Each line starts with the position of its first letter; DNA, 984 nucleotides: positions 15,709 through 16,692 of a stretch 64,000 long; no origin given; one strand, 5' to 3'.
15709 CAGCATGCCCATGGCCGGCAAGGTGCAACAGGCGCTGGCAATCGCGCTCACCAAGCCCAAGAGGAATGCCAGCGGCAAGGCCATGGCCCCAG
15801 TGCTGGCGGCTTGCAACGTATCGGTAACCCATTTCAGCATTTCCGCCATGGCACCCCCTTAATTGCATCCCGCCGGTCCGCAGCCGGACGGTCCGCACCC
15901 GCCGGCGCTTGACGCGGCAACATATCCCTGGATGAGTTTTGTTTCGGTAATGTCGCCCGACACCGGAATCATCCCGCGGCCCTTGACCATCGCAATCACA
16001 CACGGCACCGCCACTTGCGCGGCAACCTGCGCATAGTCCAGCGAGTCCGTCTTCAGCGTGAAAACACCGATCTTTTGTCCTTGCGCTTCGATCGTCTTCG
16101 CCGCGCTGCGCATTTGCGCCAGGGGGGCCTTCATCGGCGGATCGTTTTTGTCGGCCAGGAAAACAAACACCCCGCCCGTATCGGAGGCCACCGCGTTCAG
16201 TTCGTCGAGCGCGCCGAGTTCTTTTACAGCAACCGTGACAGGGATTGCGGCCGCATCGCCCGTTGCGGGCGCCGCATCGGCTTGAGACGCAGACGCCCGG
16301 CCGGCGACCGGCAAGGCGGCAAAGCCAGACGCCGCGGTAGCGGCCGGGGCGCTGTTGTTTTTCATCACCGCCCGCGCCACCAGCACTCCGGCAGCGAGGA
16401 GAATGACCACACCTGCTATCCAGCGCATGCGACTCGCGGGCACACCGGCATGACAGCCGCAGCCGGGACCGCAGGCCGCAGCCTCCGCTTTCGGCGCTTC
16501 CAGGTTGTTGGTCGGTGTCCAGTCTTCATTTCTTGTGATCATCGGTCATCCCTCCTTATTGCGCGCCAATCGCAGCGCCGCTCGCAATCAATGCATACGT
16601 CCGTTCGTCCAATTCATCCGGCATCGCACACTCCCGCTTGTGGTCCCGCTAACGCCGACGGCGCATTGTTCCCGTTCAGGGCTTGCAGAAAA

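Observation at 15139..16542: CcdA thiol-disulfide transporter plus a novel thioredoxin-fold-like membrane protein with CGP-repeat cysteine tails, directly upstream of and overlapping hgcA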

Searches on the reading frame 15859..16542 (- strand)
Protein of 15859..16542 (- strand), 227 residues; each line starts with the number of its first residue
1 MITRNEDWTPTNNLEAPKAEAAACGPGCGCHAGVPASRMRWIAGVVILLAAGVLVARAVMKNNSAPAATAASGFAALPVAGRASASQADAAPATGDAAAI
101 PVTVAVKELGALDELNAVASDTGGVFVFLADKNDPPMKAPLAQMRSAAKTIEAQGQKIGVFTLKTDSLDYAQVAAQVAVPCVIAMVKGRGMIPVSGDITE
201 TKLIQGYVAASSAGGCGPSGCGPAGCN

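Call 5: search_protein_families(library=pfam, proteins=[window:15859-16542:-], max_evalue=0.1)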
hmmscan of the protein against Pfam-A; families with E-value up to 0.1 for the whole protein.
window:15859-16542:- (227 aa): 0 families

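Call 6: search_protein_families(library=ncbifam, proteins=[window:15859-16542:-], max_evalue=0.1)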
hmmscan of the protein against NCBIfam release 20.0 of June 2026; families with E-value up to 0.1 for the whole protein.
window:15859-16542:- (227 aa): 0 families

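Call 7: find_homologous_proteins(query=window:15859-16542:-, max_evalue=0.001)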
Query window:15859-16542:- (227 aa): 725 proteins with E <= 0.001 among 5135 candidates; the best 120 are listed.
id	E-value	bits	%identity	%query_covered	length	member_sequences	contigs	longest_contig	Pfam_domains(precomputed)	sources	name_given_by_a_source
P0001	7.3e-139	479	100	100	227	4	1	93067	-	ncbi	-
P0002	1.8e-113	396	83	100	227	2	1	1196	-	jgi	-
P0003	3.3e-105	369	77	94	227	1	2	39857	-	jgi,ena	-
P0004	5.2e-102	358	74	93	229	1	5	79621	-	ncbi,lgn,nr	ncbi:MAG: hypothetical protein KJ964_11645 [Verrucomicrobia bacterium]|nr:hypothetical protein [Verr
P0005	2.4e-101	356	75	93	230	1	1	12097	-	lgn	-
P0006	1.8e-100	353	74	100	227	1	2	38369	-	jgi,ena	-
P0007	1.2e-99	351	75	100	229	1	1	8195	-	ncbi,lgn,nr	ncbi:MAG: hypothetical protein Q8O57_05630 [Kiritimatiellota bacterium]|nr:hypothetical protein [Kir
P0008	4.3e-99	349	75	100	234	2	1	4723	-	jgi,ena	-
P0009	9.3e-99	348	75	100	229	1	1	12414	-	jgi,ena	-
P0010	1.9e-98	347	74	100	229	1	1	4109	-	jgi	-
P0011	2.4e-97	343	70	93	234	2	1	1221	-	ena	-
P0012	9.0e-97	341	71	97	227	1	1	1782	-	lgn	-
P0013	9.6e-96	338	72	100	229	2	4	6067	-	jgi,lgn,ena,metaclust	metaclust:\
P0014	1.0e-95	338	68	94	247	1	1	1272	-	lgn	-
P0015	2.8e-95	336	73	100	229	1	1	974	-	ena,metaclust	metaclust:\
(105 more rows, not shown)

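Call 10: find_related_loci(query=A1, collection=genome_contigs, flank=10000)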
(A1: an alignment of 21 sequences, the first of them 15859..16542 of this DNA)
Query A1 (227 aa) in genome_contigs; peptide patterns used: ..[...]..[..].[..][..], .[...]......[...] (x = any residue, [..] = any of these).
119 stretches matched a pattern; 91 encode a relative of the query (tblastn E <= 1e-3); the best 80 are kept; 80 distinct loci.
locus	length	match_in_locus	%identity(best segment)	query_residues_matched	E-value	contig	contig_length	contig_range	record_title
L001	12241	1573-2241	73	1-227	1e-100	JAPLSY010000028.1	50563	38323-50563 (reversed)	MAG: Kiritimatiellaeota bacterium isolate LacPavin_0419_WC90_MAG_56_158 LacPavin_0419_WC90_scaffold_158172, whole genome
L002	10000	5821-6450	74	1-210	3e-100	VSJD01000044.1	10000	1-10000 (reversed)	MAG: Kiritimatiellaeota bacterium isolate MMG_102_bin48 contig00131.6, whole genome shotgun sequence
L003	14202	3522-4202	82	1-227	5e-100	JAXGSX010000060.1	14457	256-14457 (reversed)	MAG: Kiritimatiellia bacterium isolate AnMBR.bin383 bin383_60, whole genome shotgun sequence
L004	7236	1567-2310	66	1-227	3e-98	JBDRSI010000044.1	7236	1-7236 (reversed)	MAG: Verrucomicrobiota bacterium isolate MEGAHIT-group-3.139 k141_687189, whole genome shotgun sequence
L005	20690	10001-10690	61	1-227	3e-85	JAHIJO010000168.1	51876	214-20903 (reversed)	MAG: Verrucomicrobia bacterium isolate KR13_Ju.mb.40 KR13_Ju.mb.40_k141_206379, whole genome shotgun sequence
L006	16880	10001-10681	67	3-227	4e-85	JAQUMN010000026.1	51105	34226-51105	MAG: Kiritimatiellae bacterium isolate STD1_155 NODE_1266_length_51105_cov_7.187277_Sandtown_D1, whole genome shotgun se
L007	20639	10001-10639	68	1-212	1e-84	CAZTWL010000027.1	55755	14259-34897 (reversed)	MAG TPA_asm: uncultured Verrucomicrobiota bacterium isolate SRP192927_co3_754 genome assembly, contig: NODE_927_length_5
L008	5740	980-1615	65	5-218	2e-74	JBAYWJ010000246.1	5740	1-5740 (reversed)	MAG: Kiritimatiellia bacterium isolate SO_2016_LW3_80 scaffold22999_LW162_2016, whole genome shotgun sequence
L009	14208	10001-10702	59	1-218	4e-74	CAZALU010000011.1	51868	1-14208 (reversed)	MAG TPA_asm: uncultured Verrucomicrobiota bacterium isolate SRP192927_co2_851 genome assembly, contig: NODE_622_length_5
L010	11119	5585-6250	55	1-227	1e-71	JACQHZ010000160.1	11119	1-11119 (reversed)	MAG: Verrucomicrobia bacterium isolate NC_groundwater_1112_Ag_S2p5_58_80 S_2p5_S6_coassembly_k141_1470573, whole genome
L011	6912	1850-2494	50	1-227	1e-65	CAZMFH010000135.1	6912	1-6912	MAG TPA_asm: uncultured Verrucomicrobiota bacterium isolate SRP263991_co7_842 genome assembly, contig: NODE_24124_length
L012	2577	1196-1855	56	5-227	3e-66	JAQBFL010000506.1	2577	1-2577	MAG: bacterium isolate MAG_440_bin-06 440_bin-06_ctg-506, whole genome shotgun sequence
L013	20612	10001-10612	55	1-211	5e-65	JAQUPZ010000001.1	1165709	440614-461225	MAG: Kiritimatiellae bacterium isolate STD1_38 NODE_1_length_1165709_cov_7.488644_Sandtown_D1, whole genome shotgun sequ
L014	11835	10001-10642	57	5-227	3e-63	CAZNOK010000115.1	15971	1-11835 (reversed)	MAG TPA_asm: uncultured Verrucomicrobiota bacterium isolate SRP098346_co1_451 genome assembly, contig: NODE_3898_length_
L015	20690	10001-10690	53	1-227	1e-62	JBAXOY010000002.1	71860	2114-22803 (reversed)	MAG: Chlamydiota bacterium isolate ELA517 MAG517_2, whole genome shotgun sequence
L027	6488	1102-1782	55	1-227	2e-58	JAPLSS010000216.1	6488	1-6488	MAG: Candidatus Sumerlaeota bacterium isolate LacPavin_0920_SED5_MAG_64_9 LacPavin_0920_SED5_scaffold_1104566, whole gen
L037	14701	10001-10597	52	5-221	9e-52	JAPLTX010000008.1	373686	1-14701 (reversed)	MAG: Verrucomicrobia bacterium isolate LacPavin_0818_WC55_MAG_62_14 LacPavin_0818_WC55_scaffold_626677, whole genome sho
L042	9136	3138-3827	47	1-227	1e-50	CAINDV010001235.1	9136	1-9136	MAG: uncultured Verrucomicrobia bacterium isolate Loclat_bin-20771 genome assembly, contig: bin-20771:1235/1379, whole g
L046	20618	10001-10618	45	5-213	1e-49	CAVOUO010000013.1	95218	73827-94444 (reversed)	MAG: uncultured Planctomycetota bacterium isolate MFD10007.bin.2.186 genome assembly, contig: contig_25677, whole genome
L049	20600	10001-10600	47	1-218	7e-47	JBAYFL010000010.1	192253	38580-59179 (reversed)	MAG: Verrucomicrobiia bacterium isolate SO_2016_GW1_10 scaffold00146_OW334_2016, whole genome shotgun sequence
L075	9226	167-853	37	4-227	1e-32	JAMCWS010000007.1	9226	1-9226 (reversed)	MAG: bacterium isolate FK_Sedi_B_Bin.51 NODE_31876_length_9226_cov_2.49137, whole genome shotgun sequence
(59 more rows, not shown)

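Call 16: predict_structure(alignment_id=A1)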
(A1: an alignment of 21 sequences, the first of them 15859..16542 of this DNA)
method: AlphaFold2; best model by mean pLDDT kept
length: 227 residues; sequences in the alignment: 21
mean_pLDDT: 61.1   pTM: 0.46
mean pLDDT of the five models: 61.1, 60.8, 60.0, 59.7, 59.5
residues with pLDDT >= 90: 26; 70-90: 59; 50-70: 35; < 50: 107
segments of 3 or more residues with pLDDT < 50: 1-26, 31-35, 37-41, 48-105, 219-227
pLDDT, mean of each block of 10 residues (from residue 1): 41 43 47 47 50 46 42 37 32 36 52 65 84 66 90 87 84 85 87 90 91 57 41
secondary structure, 60 per line:
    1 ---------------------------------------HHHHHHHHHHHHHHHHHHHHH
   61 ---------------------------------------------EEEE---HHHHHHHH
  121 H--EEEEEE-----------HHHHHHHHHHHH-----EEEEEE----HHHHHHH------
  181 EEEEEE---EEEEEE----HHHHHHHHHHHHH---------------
elements in order: H40-60 E106-109 H113-121 E124-129 H141-152 E158-163 H168-174 E181-186 E190-195 H200-212

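Call 17: search_protein_representatives(protein=window:15859-16542:-)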
Query: 227 residues. Proteins with E-value up to 0.001 (for the whole library): 407; up to 1e-10: 268; up to 1e-30: 39. The best 150 are listed.
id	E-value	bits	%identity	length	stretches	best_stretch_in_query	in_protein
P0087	5.9e-65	235.6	54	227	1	1-226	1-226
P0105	1.6e-62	227.6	53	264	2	58-227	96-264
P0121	1.2e-54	201.9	50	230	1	2-226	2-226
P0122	2.4e-53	197.6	75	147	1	90-226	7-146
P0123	3.3e-51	190.6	52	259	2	66-225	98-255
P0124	4.5e-51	190.2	50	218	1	1-226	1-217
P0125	4.5e-51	190.2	50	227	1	2-226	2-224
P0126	3.1e-49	184.2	54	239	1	2-222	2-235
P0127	3.8e-49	183.9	49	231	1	12-226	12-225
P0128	5.0e-49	183.5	56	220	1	11-227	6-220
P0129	1.8e-48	181.7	49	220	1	4-225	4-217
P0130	3.3e-48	180.8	52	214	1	4-220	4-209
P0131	3.7e-48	180.7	50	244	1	5-226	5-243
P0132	7.7e-48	179.6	47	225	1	3-227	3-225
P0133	3.4e-47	177.5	50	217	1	11-227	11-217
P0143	8.5e-37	143.5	44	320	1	16-226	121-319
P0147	2.2e-34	135.7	38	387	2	107-226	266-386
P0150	2.2e-33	132.4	43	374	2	78-226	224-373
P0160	8.5e-30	120.7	38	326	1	20-227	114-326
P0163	3.0e-29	118.9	39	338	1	19-225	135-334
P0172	4.3e-28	115.1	41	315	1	15-227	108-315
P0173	5.2e-28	114.8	39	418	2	63-226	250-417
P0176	8.9e-28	114.0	32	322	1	20-225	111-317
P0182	3.9e-27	112.0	37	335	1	18-226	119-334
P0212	3.8e-24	102.2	37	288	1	22-223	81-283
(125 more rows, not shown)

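Call 20: fold_search(model_id=the predicted structure, library=pdb)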
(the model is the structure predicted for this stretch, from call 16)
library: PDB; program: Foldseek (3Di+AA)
matches with E <= 10: 1197; with E <= 0.001: 28
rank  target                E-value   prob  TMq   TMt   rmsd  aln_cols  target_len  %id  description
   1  7asw                  6.7e-05  1.00  0.37  0.66   3.5       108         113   12  Crystal structure of chloroplastic thioredoxin z defines a novel type-specific target recognition (released 2021-05-19)
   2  5kn2_C                1.5e-04  1.00  0.30  0.21   5.2       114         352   17  Native bovine skeletal calsequestrin, high-Ca2+ form (released 2016-10-05)
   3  4gwr_A                1.9e-04  1.00  0.34  0.58   3.9       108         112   15  Crystal Structure of the second catalytic domain of protein disulfide isomerase P5 (released 2013-09-04)
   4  6tmg_F                2.2e-04  1.00  0.34  0.40  15.7       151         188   20  Cryo-EM structure of Toxoplasma gondii mitochondrial ATP synthase dimer, membrane region model (released 2020-12-16)
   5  5kn2_B                2.7e-04  1.00  0.31  0.22   5.2       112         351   16  Native bovine skeletal calsequestrin, high-Ca2+ form (released 2016-10-05)
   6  5kn2_A                2.7e-04  1.00  0.30  0.21   5.2       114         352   18  Native bovine skeletal calsequestrin, high-Ca2+ form (released 2016-10-05)
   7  1x5d_MODEL_1_A        3.3e-04  1.00  0.37  0.56   7.7       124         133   17  The solution structure of the second thioredoxin-like domain of human Protein disulfide-isomerase A6 (released 2005-11-15)
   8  5crg_A                3.7e-04  1.00  0.33  0.22   4.8       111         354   14  Human skeletal calsequestrin, D210G mutant high-calcium complex (released 2015-10-07)
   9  3bj5                  4.0e-04  1.00  0.34  0.53   3.7       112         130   13  Alternative conformations of the x region of human protein disulphide-isomerase modulate exposure of the substrate bindi (released 2008-09-30)
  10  5kn1_A                4.0e-04  1.00  0.30  0.22   5.1       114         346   17  Recombinant bovine skeletal calsequestrin, high-Ca2+ form (released 2016-10-05)
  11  5kn1_B                4.2e-04  1.00  0.30  0.21   5.2       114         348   18  Recombinant bovine skeletal calsequestrin, high-Ca2+ form (released 2016-10-05)
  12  2dj1_MODEL_1_A        4.5e-04  1.00  0.37  0.55   5.9       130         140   15  The solution structure of the first thioredoxin domain of mouse Protein disulfide-isomerase A4 (released 2006-09-30)
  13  4nwy_A                5.5e-04  1.00  0.32  0.51   3.9       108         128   18  Crystal structure of the b' domain of human protein disulfide isomerase-like protein of the testis (PDILT) (released 2014-04-02)
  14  9wzm                  5.9e-04  1.00  0.36  0.60   3.5       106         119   15  Crystal structure of rice protein disulfide isomerase-like protein OsPDIL2-3 a0 domain (released 2026-04-08)
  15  2n5a_MODEL_1_A        6.7e-04  1.00  0.35  0.68   3.5       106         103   18  Structures of the REDUCED state of the mutant D24A of yeast thioredoxin 1 (released 2015-10-28)
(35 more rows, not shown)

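Call 21: search_protein_families(library=pfam, proteins=[P0143, P0160, P0163, P0172, P0176, P0182, P0147, P0173, P0150, P0212], max_evalue=0.01)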
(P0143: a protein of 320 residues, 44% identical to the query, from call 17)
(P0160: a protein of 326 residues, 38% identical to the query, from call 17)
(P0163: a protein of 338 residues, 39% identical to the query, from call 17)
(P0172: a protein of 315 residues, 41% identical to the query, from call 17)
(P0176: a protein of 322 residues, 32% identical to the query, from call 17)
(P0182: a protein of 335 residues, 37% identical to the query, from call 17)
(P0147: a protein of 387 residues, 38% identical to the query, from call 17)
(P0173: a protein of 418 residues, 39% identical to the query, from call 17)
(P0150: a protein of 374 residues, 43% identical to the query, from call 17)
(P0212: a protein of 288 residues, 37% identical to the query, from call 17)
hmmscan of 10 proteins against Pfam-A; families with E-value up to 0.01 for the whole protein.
P0143 (320 aa): 1 family
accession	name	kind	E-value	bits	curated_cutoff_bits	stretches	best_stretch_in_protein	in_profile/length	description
PF06953.17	ArsD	-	1.3e-41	142.2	27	1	4-131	2-118/123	Arsenical resistance operon protein ArsD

P0160 (326 aa): 2 families
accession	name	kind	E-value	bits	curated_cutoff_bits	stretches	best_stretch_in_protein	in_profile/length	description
PF06953.17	ArsD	-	1.6e-36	125.8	27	1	5-124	3-122/123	Arsenical resistance operon protein ArsD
PF13192.12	Thioredoxin_3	-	0.0075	16.7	24.8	0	65-100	41-75/76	Thioredoxin domain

P0163 (338 aa): 1 family
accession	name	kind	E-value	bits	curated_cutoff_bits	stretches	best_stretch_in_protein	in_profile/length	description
PF06953.17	ArsD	-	2.5e-39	134.8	27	1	5-113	3-111/123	Arsenical resistance operon protein ArsD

P0172 (315 aa): 1 family
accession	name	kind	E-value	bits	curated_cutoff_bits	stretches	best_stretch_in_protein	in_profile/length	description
PF06953.17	ArsD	-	8e-38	129.9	27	1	3-123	2-122/123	Arsenical resistance operon protein ArsD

P0176 (322 aa): 1 family
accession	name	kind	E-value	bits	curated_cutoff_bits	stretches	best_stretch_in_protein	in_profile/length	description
PF06953.17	ArsD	-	2e-45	154.5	27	1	1-121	1-122/123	Arsenical resistance operon protein ArsD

P0182 (335 aa): 1 family
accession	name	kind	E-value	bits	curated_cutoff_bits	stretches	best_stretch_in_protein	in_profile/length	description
PF06953.17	ArsD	-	2e-41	141.5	27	1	4-131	2-122/123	Arsenical resistance operon protein ArsD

P0147 (387 aa): 2 families
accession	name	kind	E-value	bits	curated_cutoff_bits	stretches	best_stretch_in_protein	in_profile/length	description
PF06953.17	ArsD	-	6.5e-23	81.8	27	1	1-105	26-118/123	Arsenical resistance operon protein ArsD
PF00462.30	Glutaredoxin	-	0.009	16.6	22.9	0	10-57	18-59/60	Glutaredoxin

P0173 (418 aa): 1 family
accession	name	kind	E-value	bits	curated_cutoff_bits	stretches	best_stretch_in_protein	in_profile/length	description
PF13460.12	NAD_binding_10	-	0.0004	20.7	27.2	1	292-362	41-110/184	NAD(P)H-binding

P0150 (374 aa): 2 families
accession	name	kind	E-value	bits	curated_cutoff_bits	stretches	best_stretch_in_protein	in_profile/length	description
PF06953.17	ArsD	-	6.7e-05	23.6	27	1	21-149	14-123/123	Arsenical resistance operon protein ArsD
PF25184.1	YxzE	-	0.00041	21.7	40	0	100-156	17-63/65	YxzE-like putative bacteriocin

P0212 (288 aa): 0 families
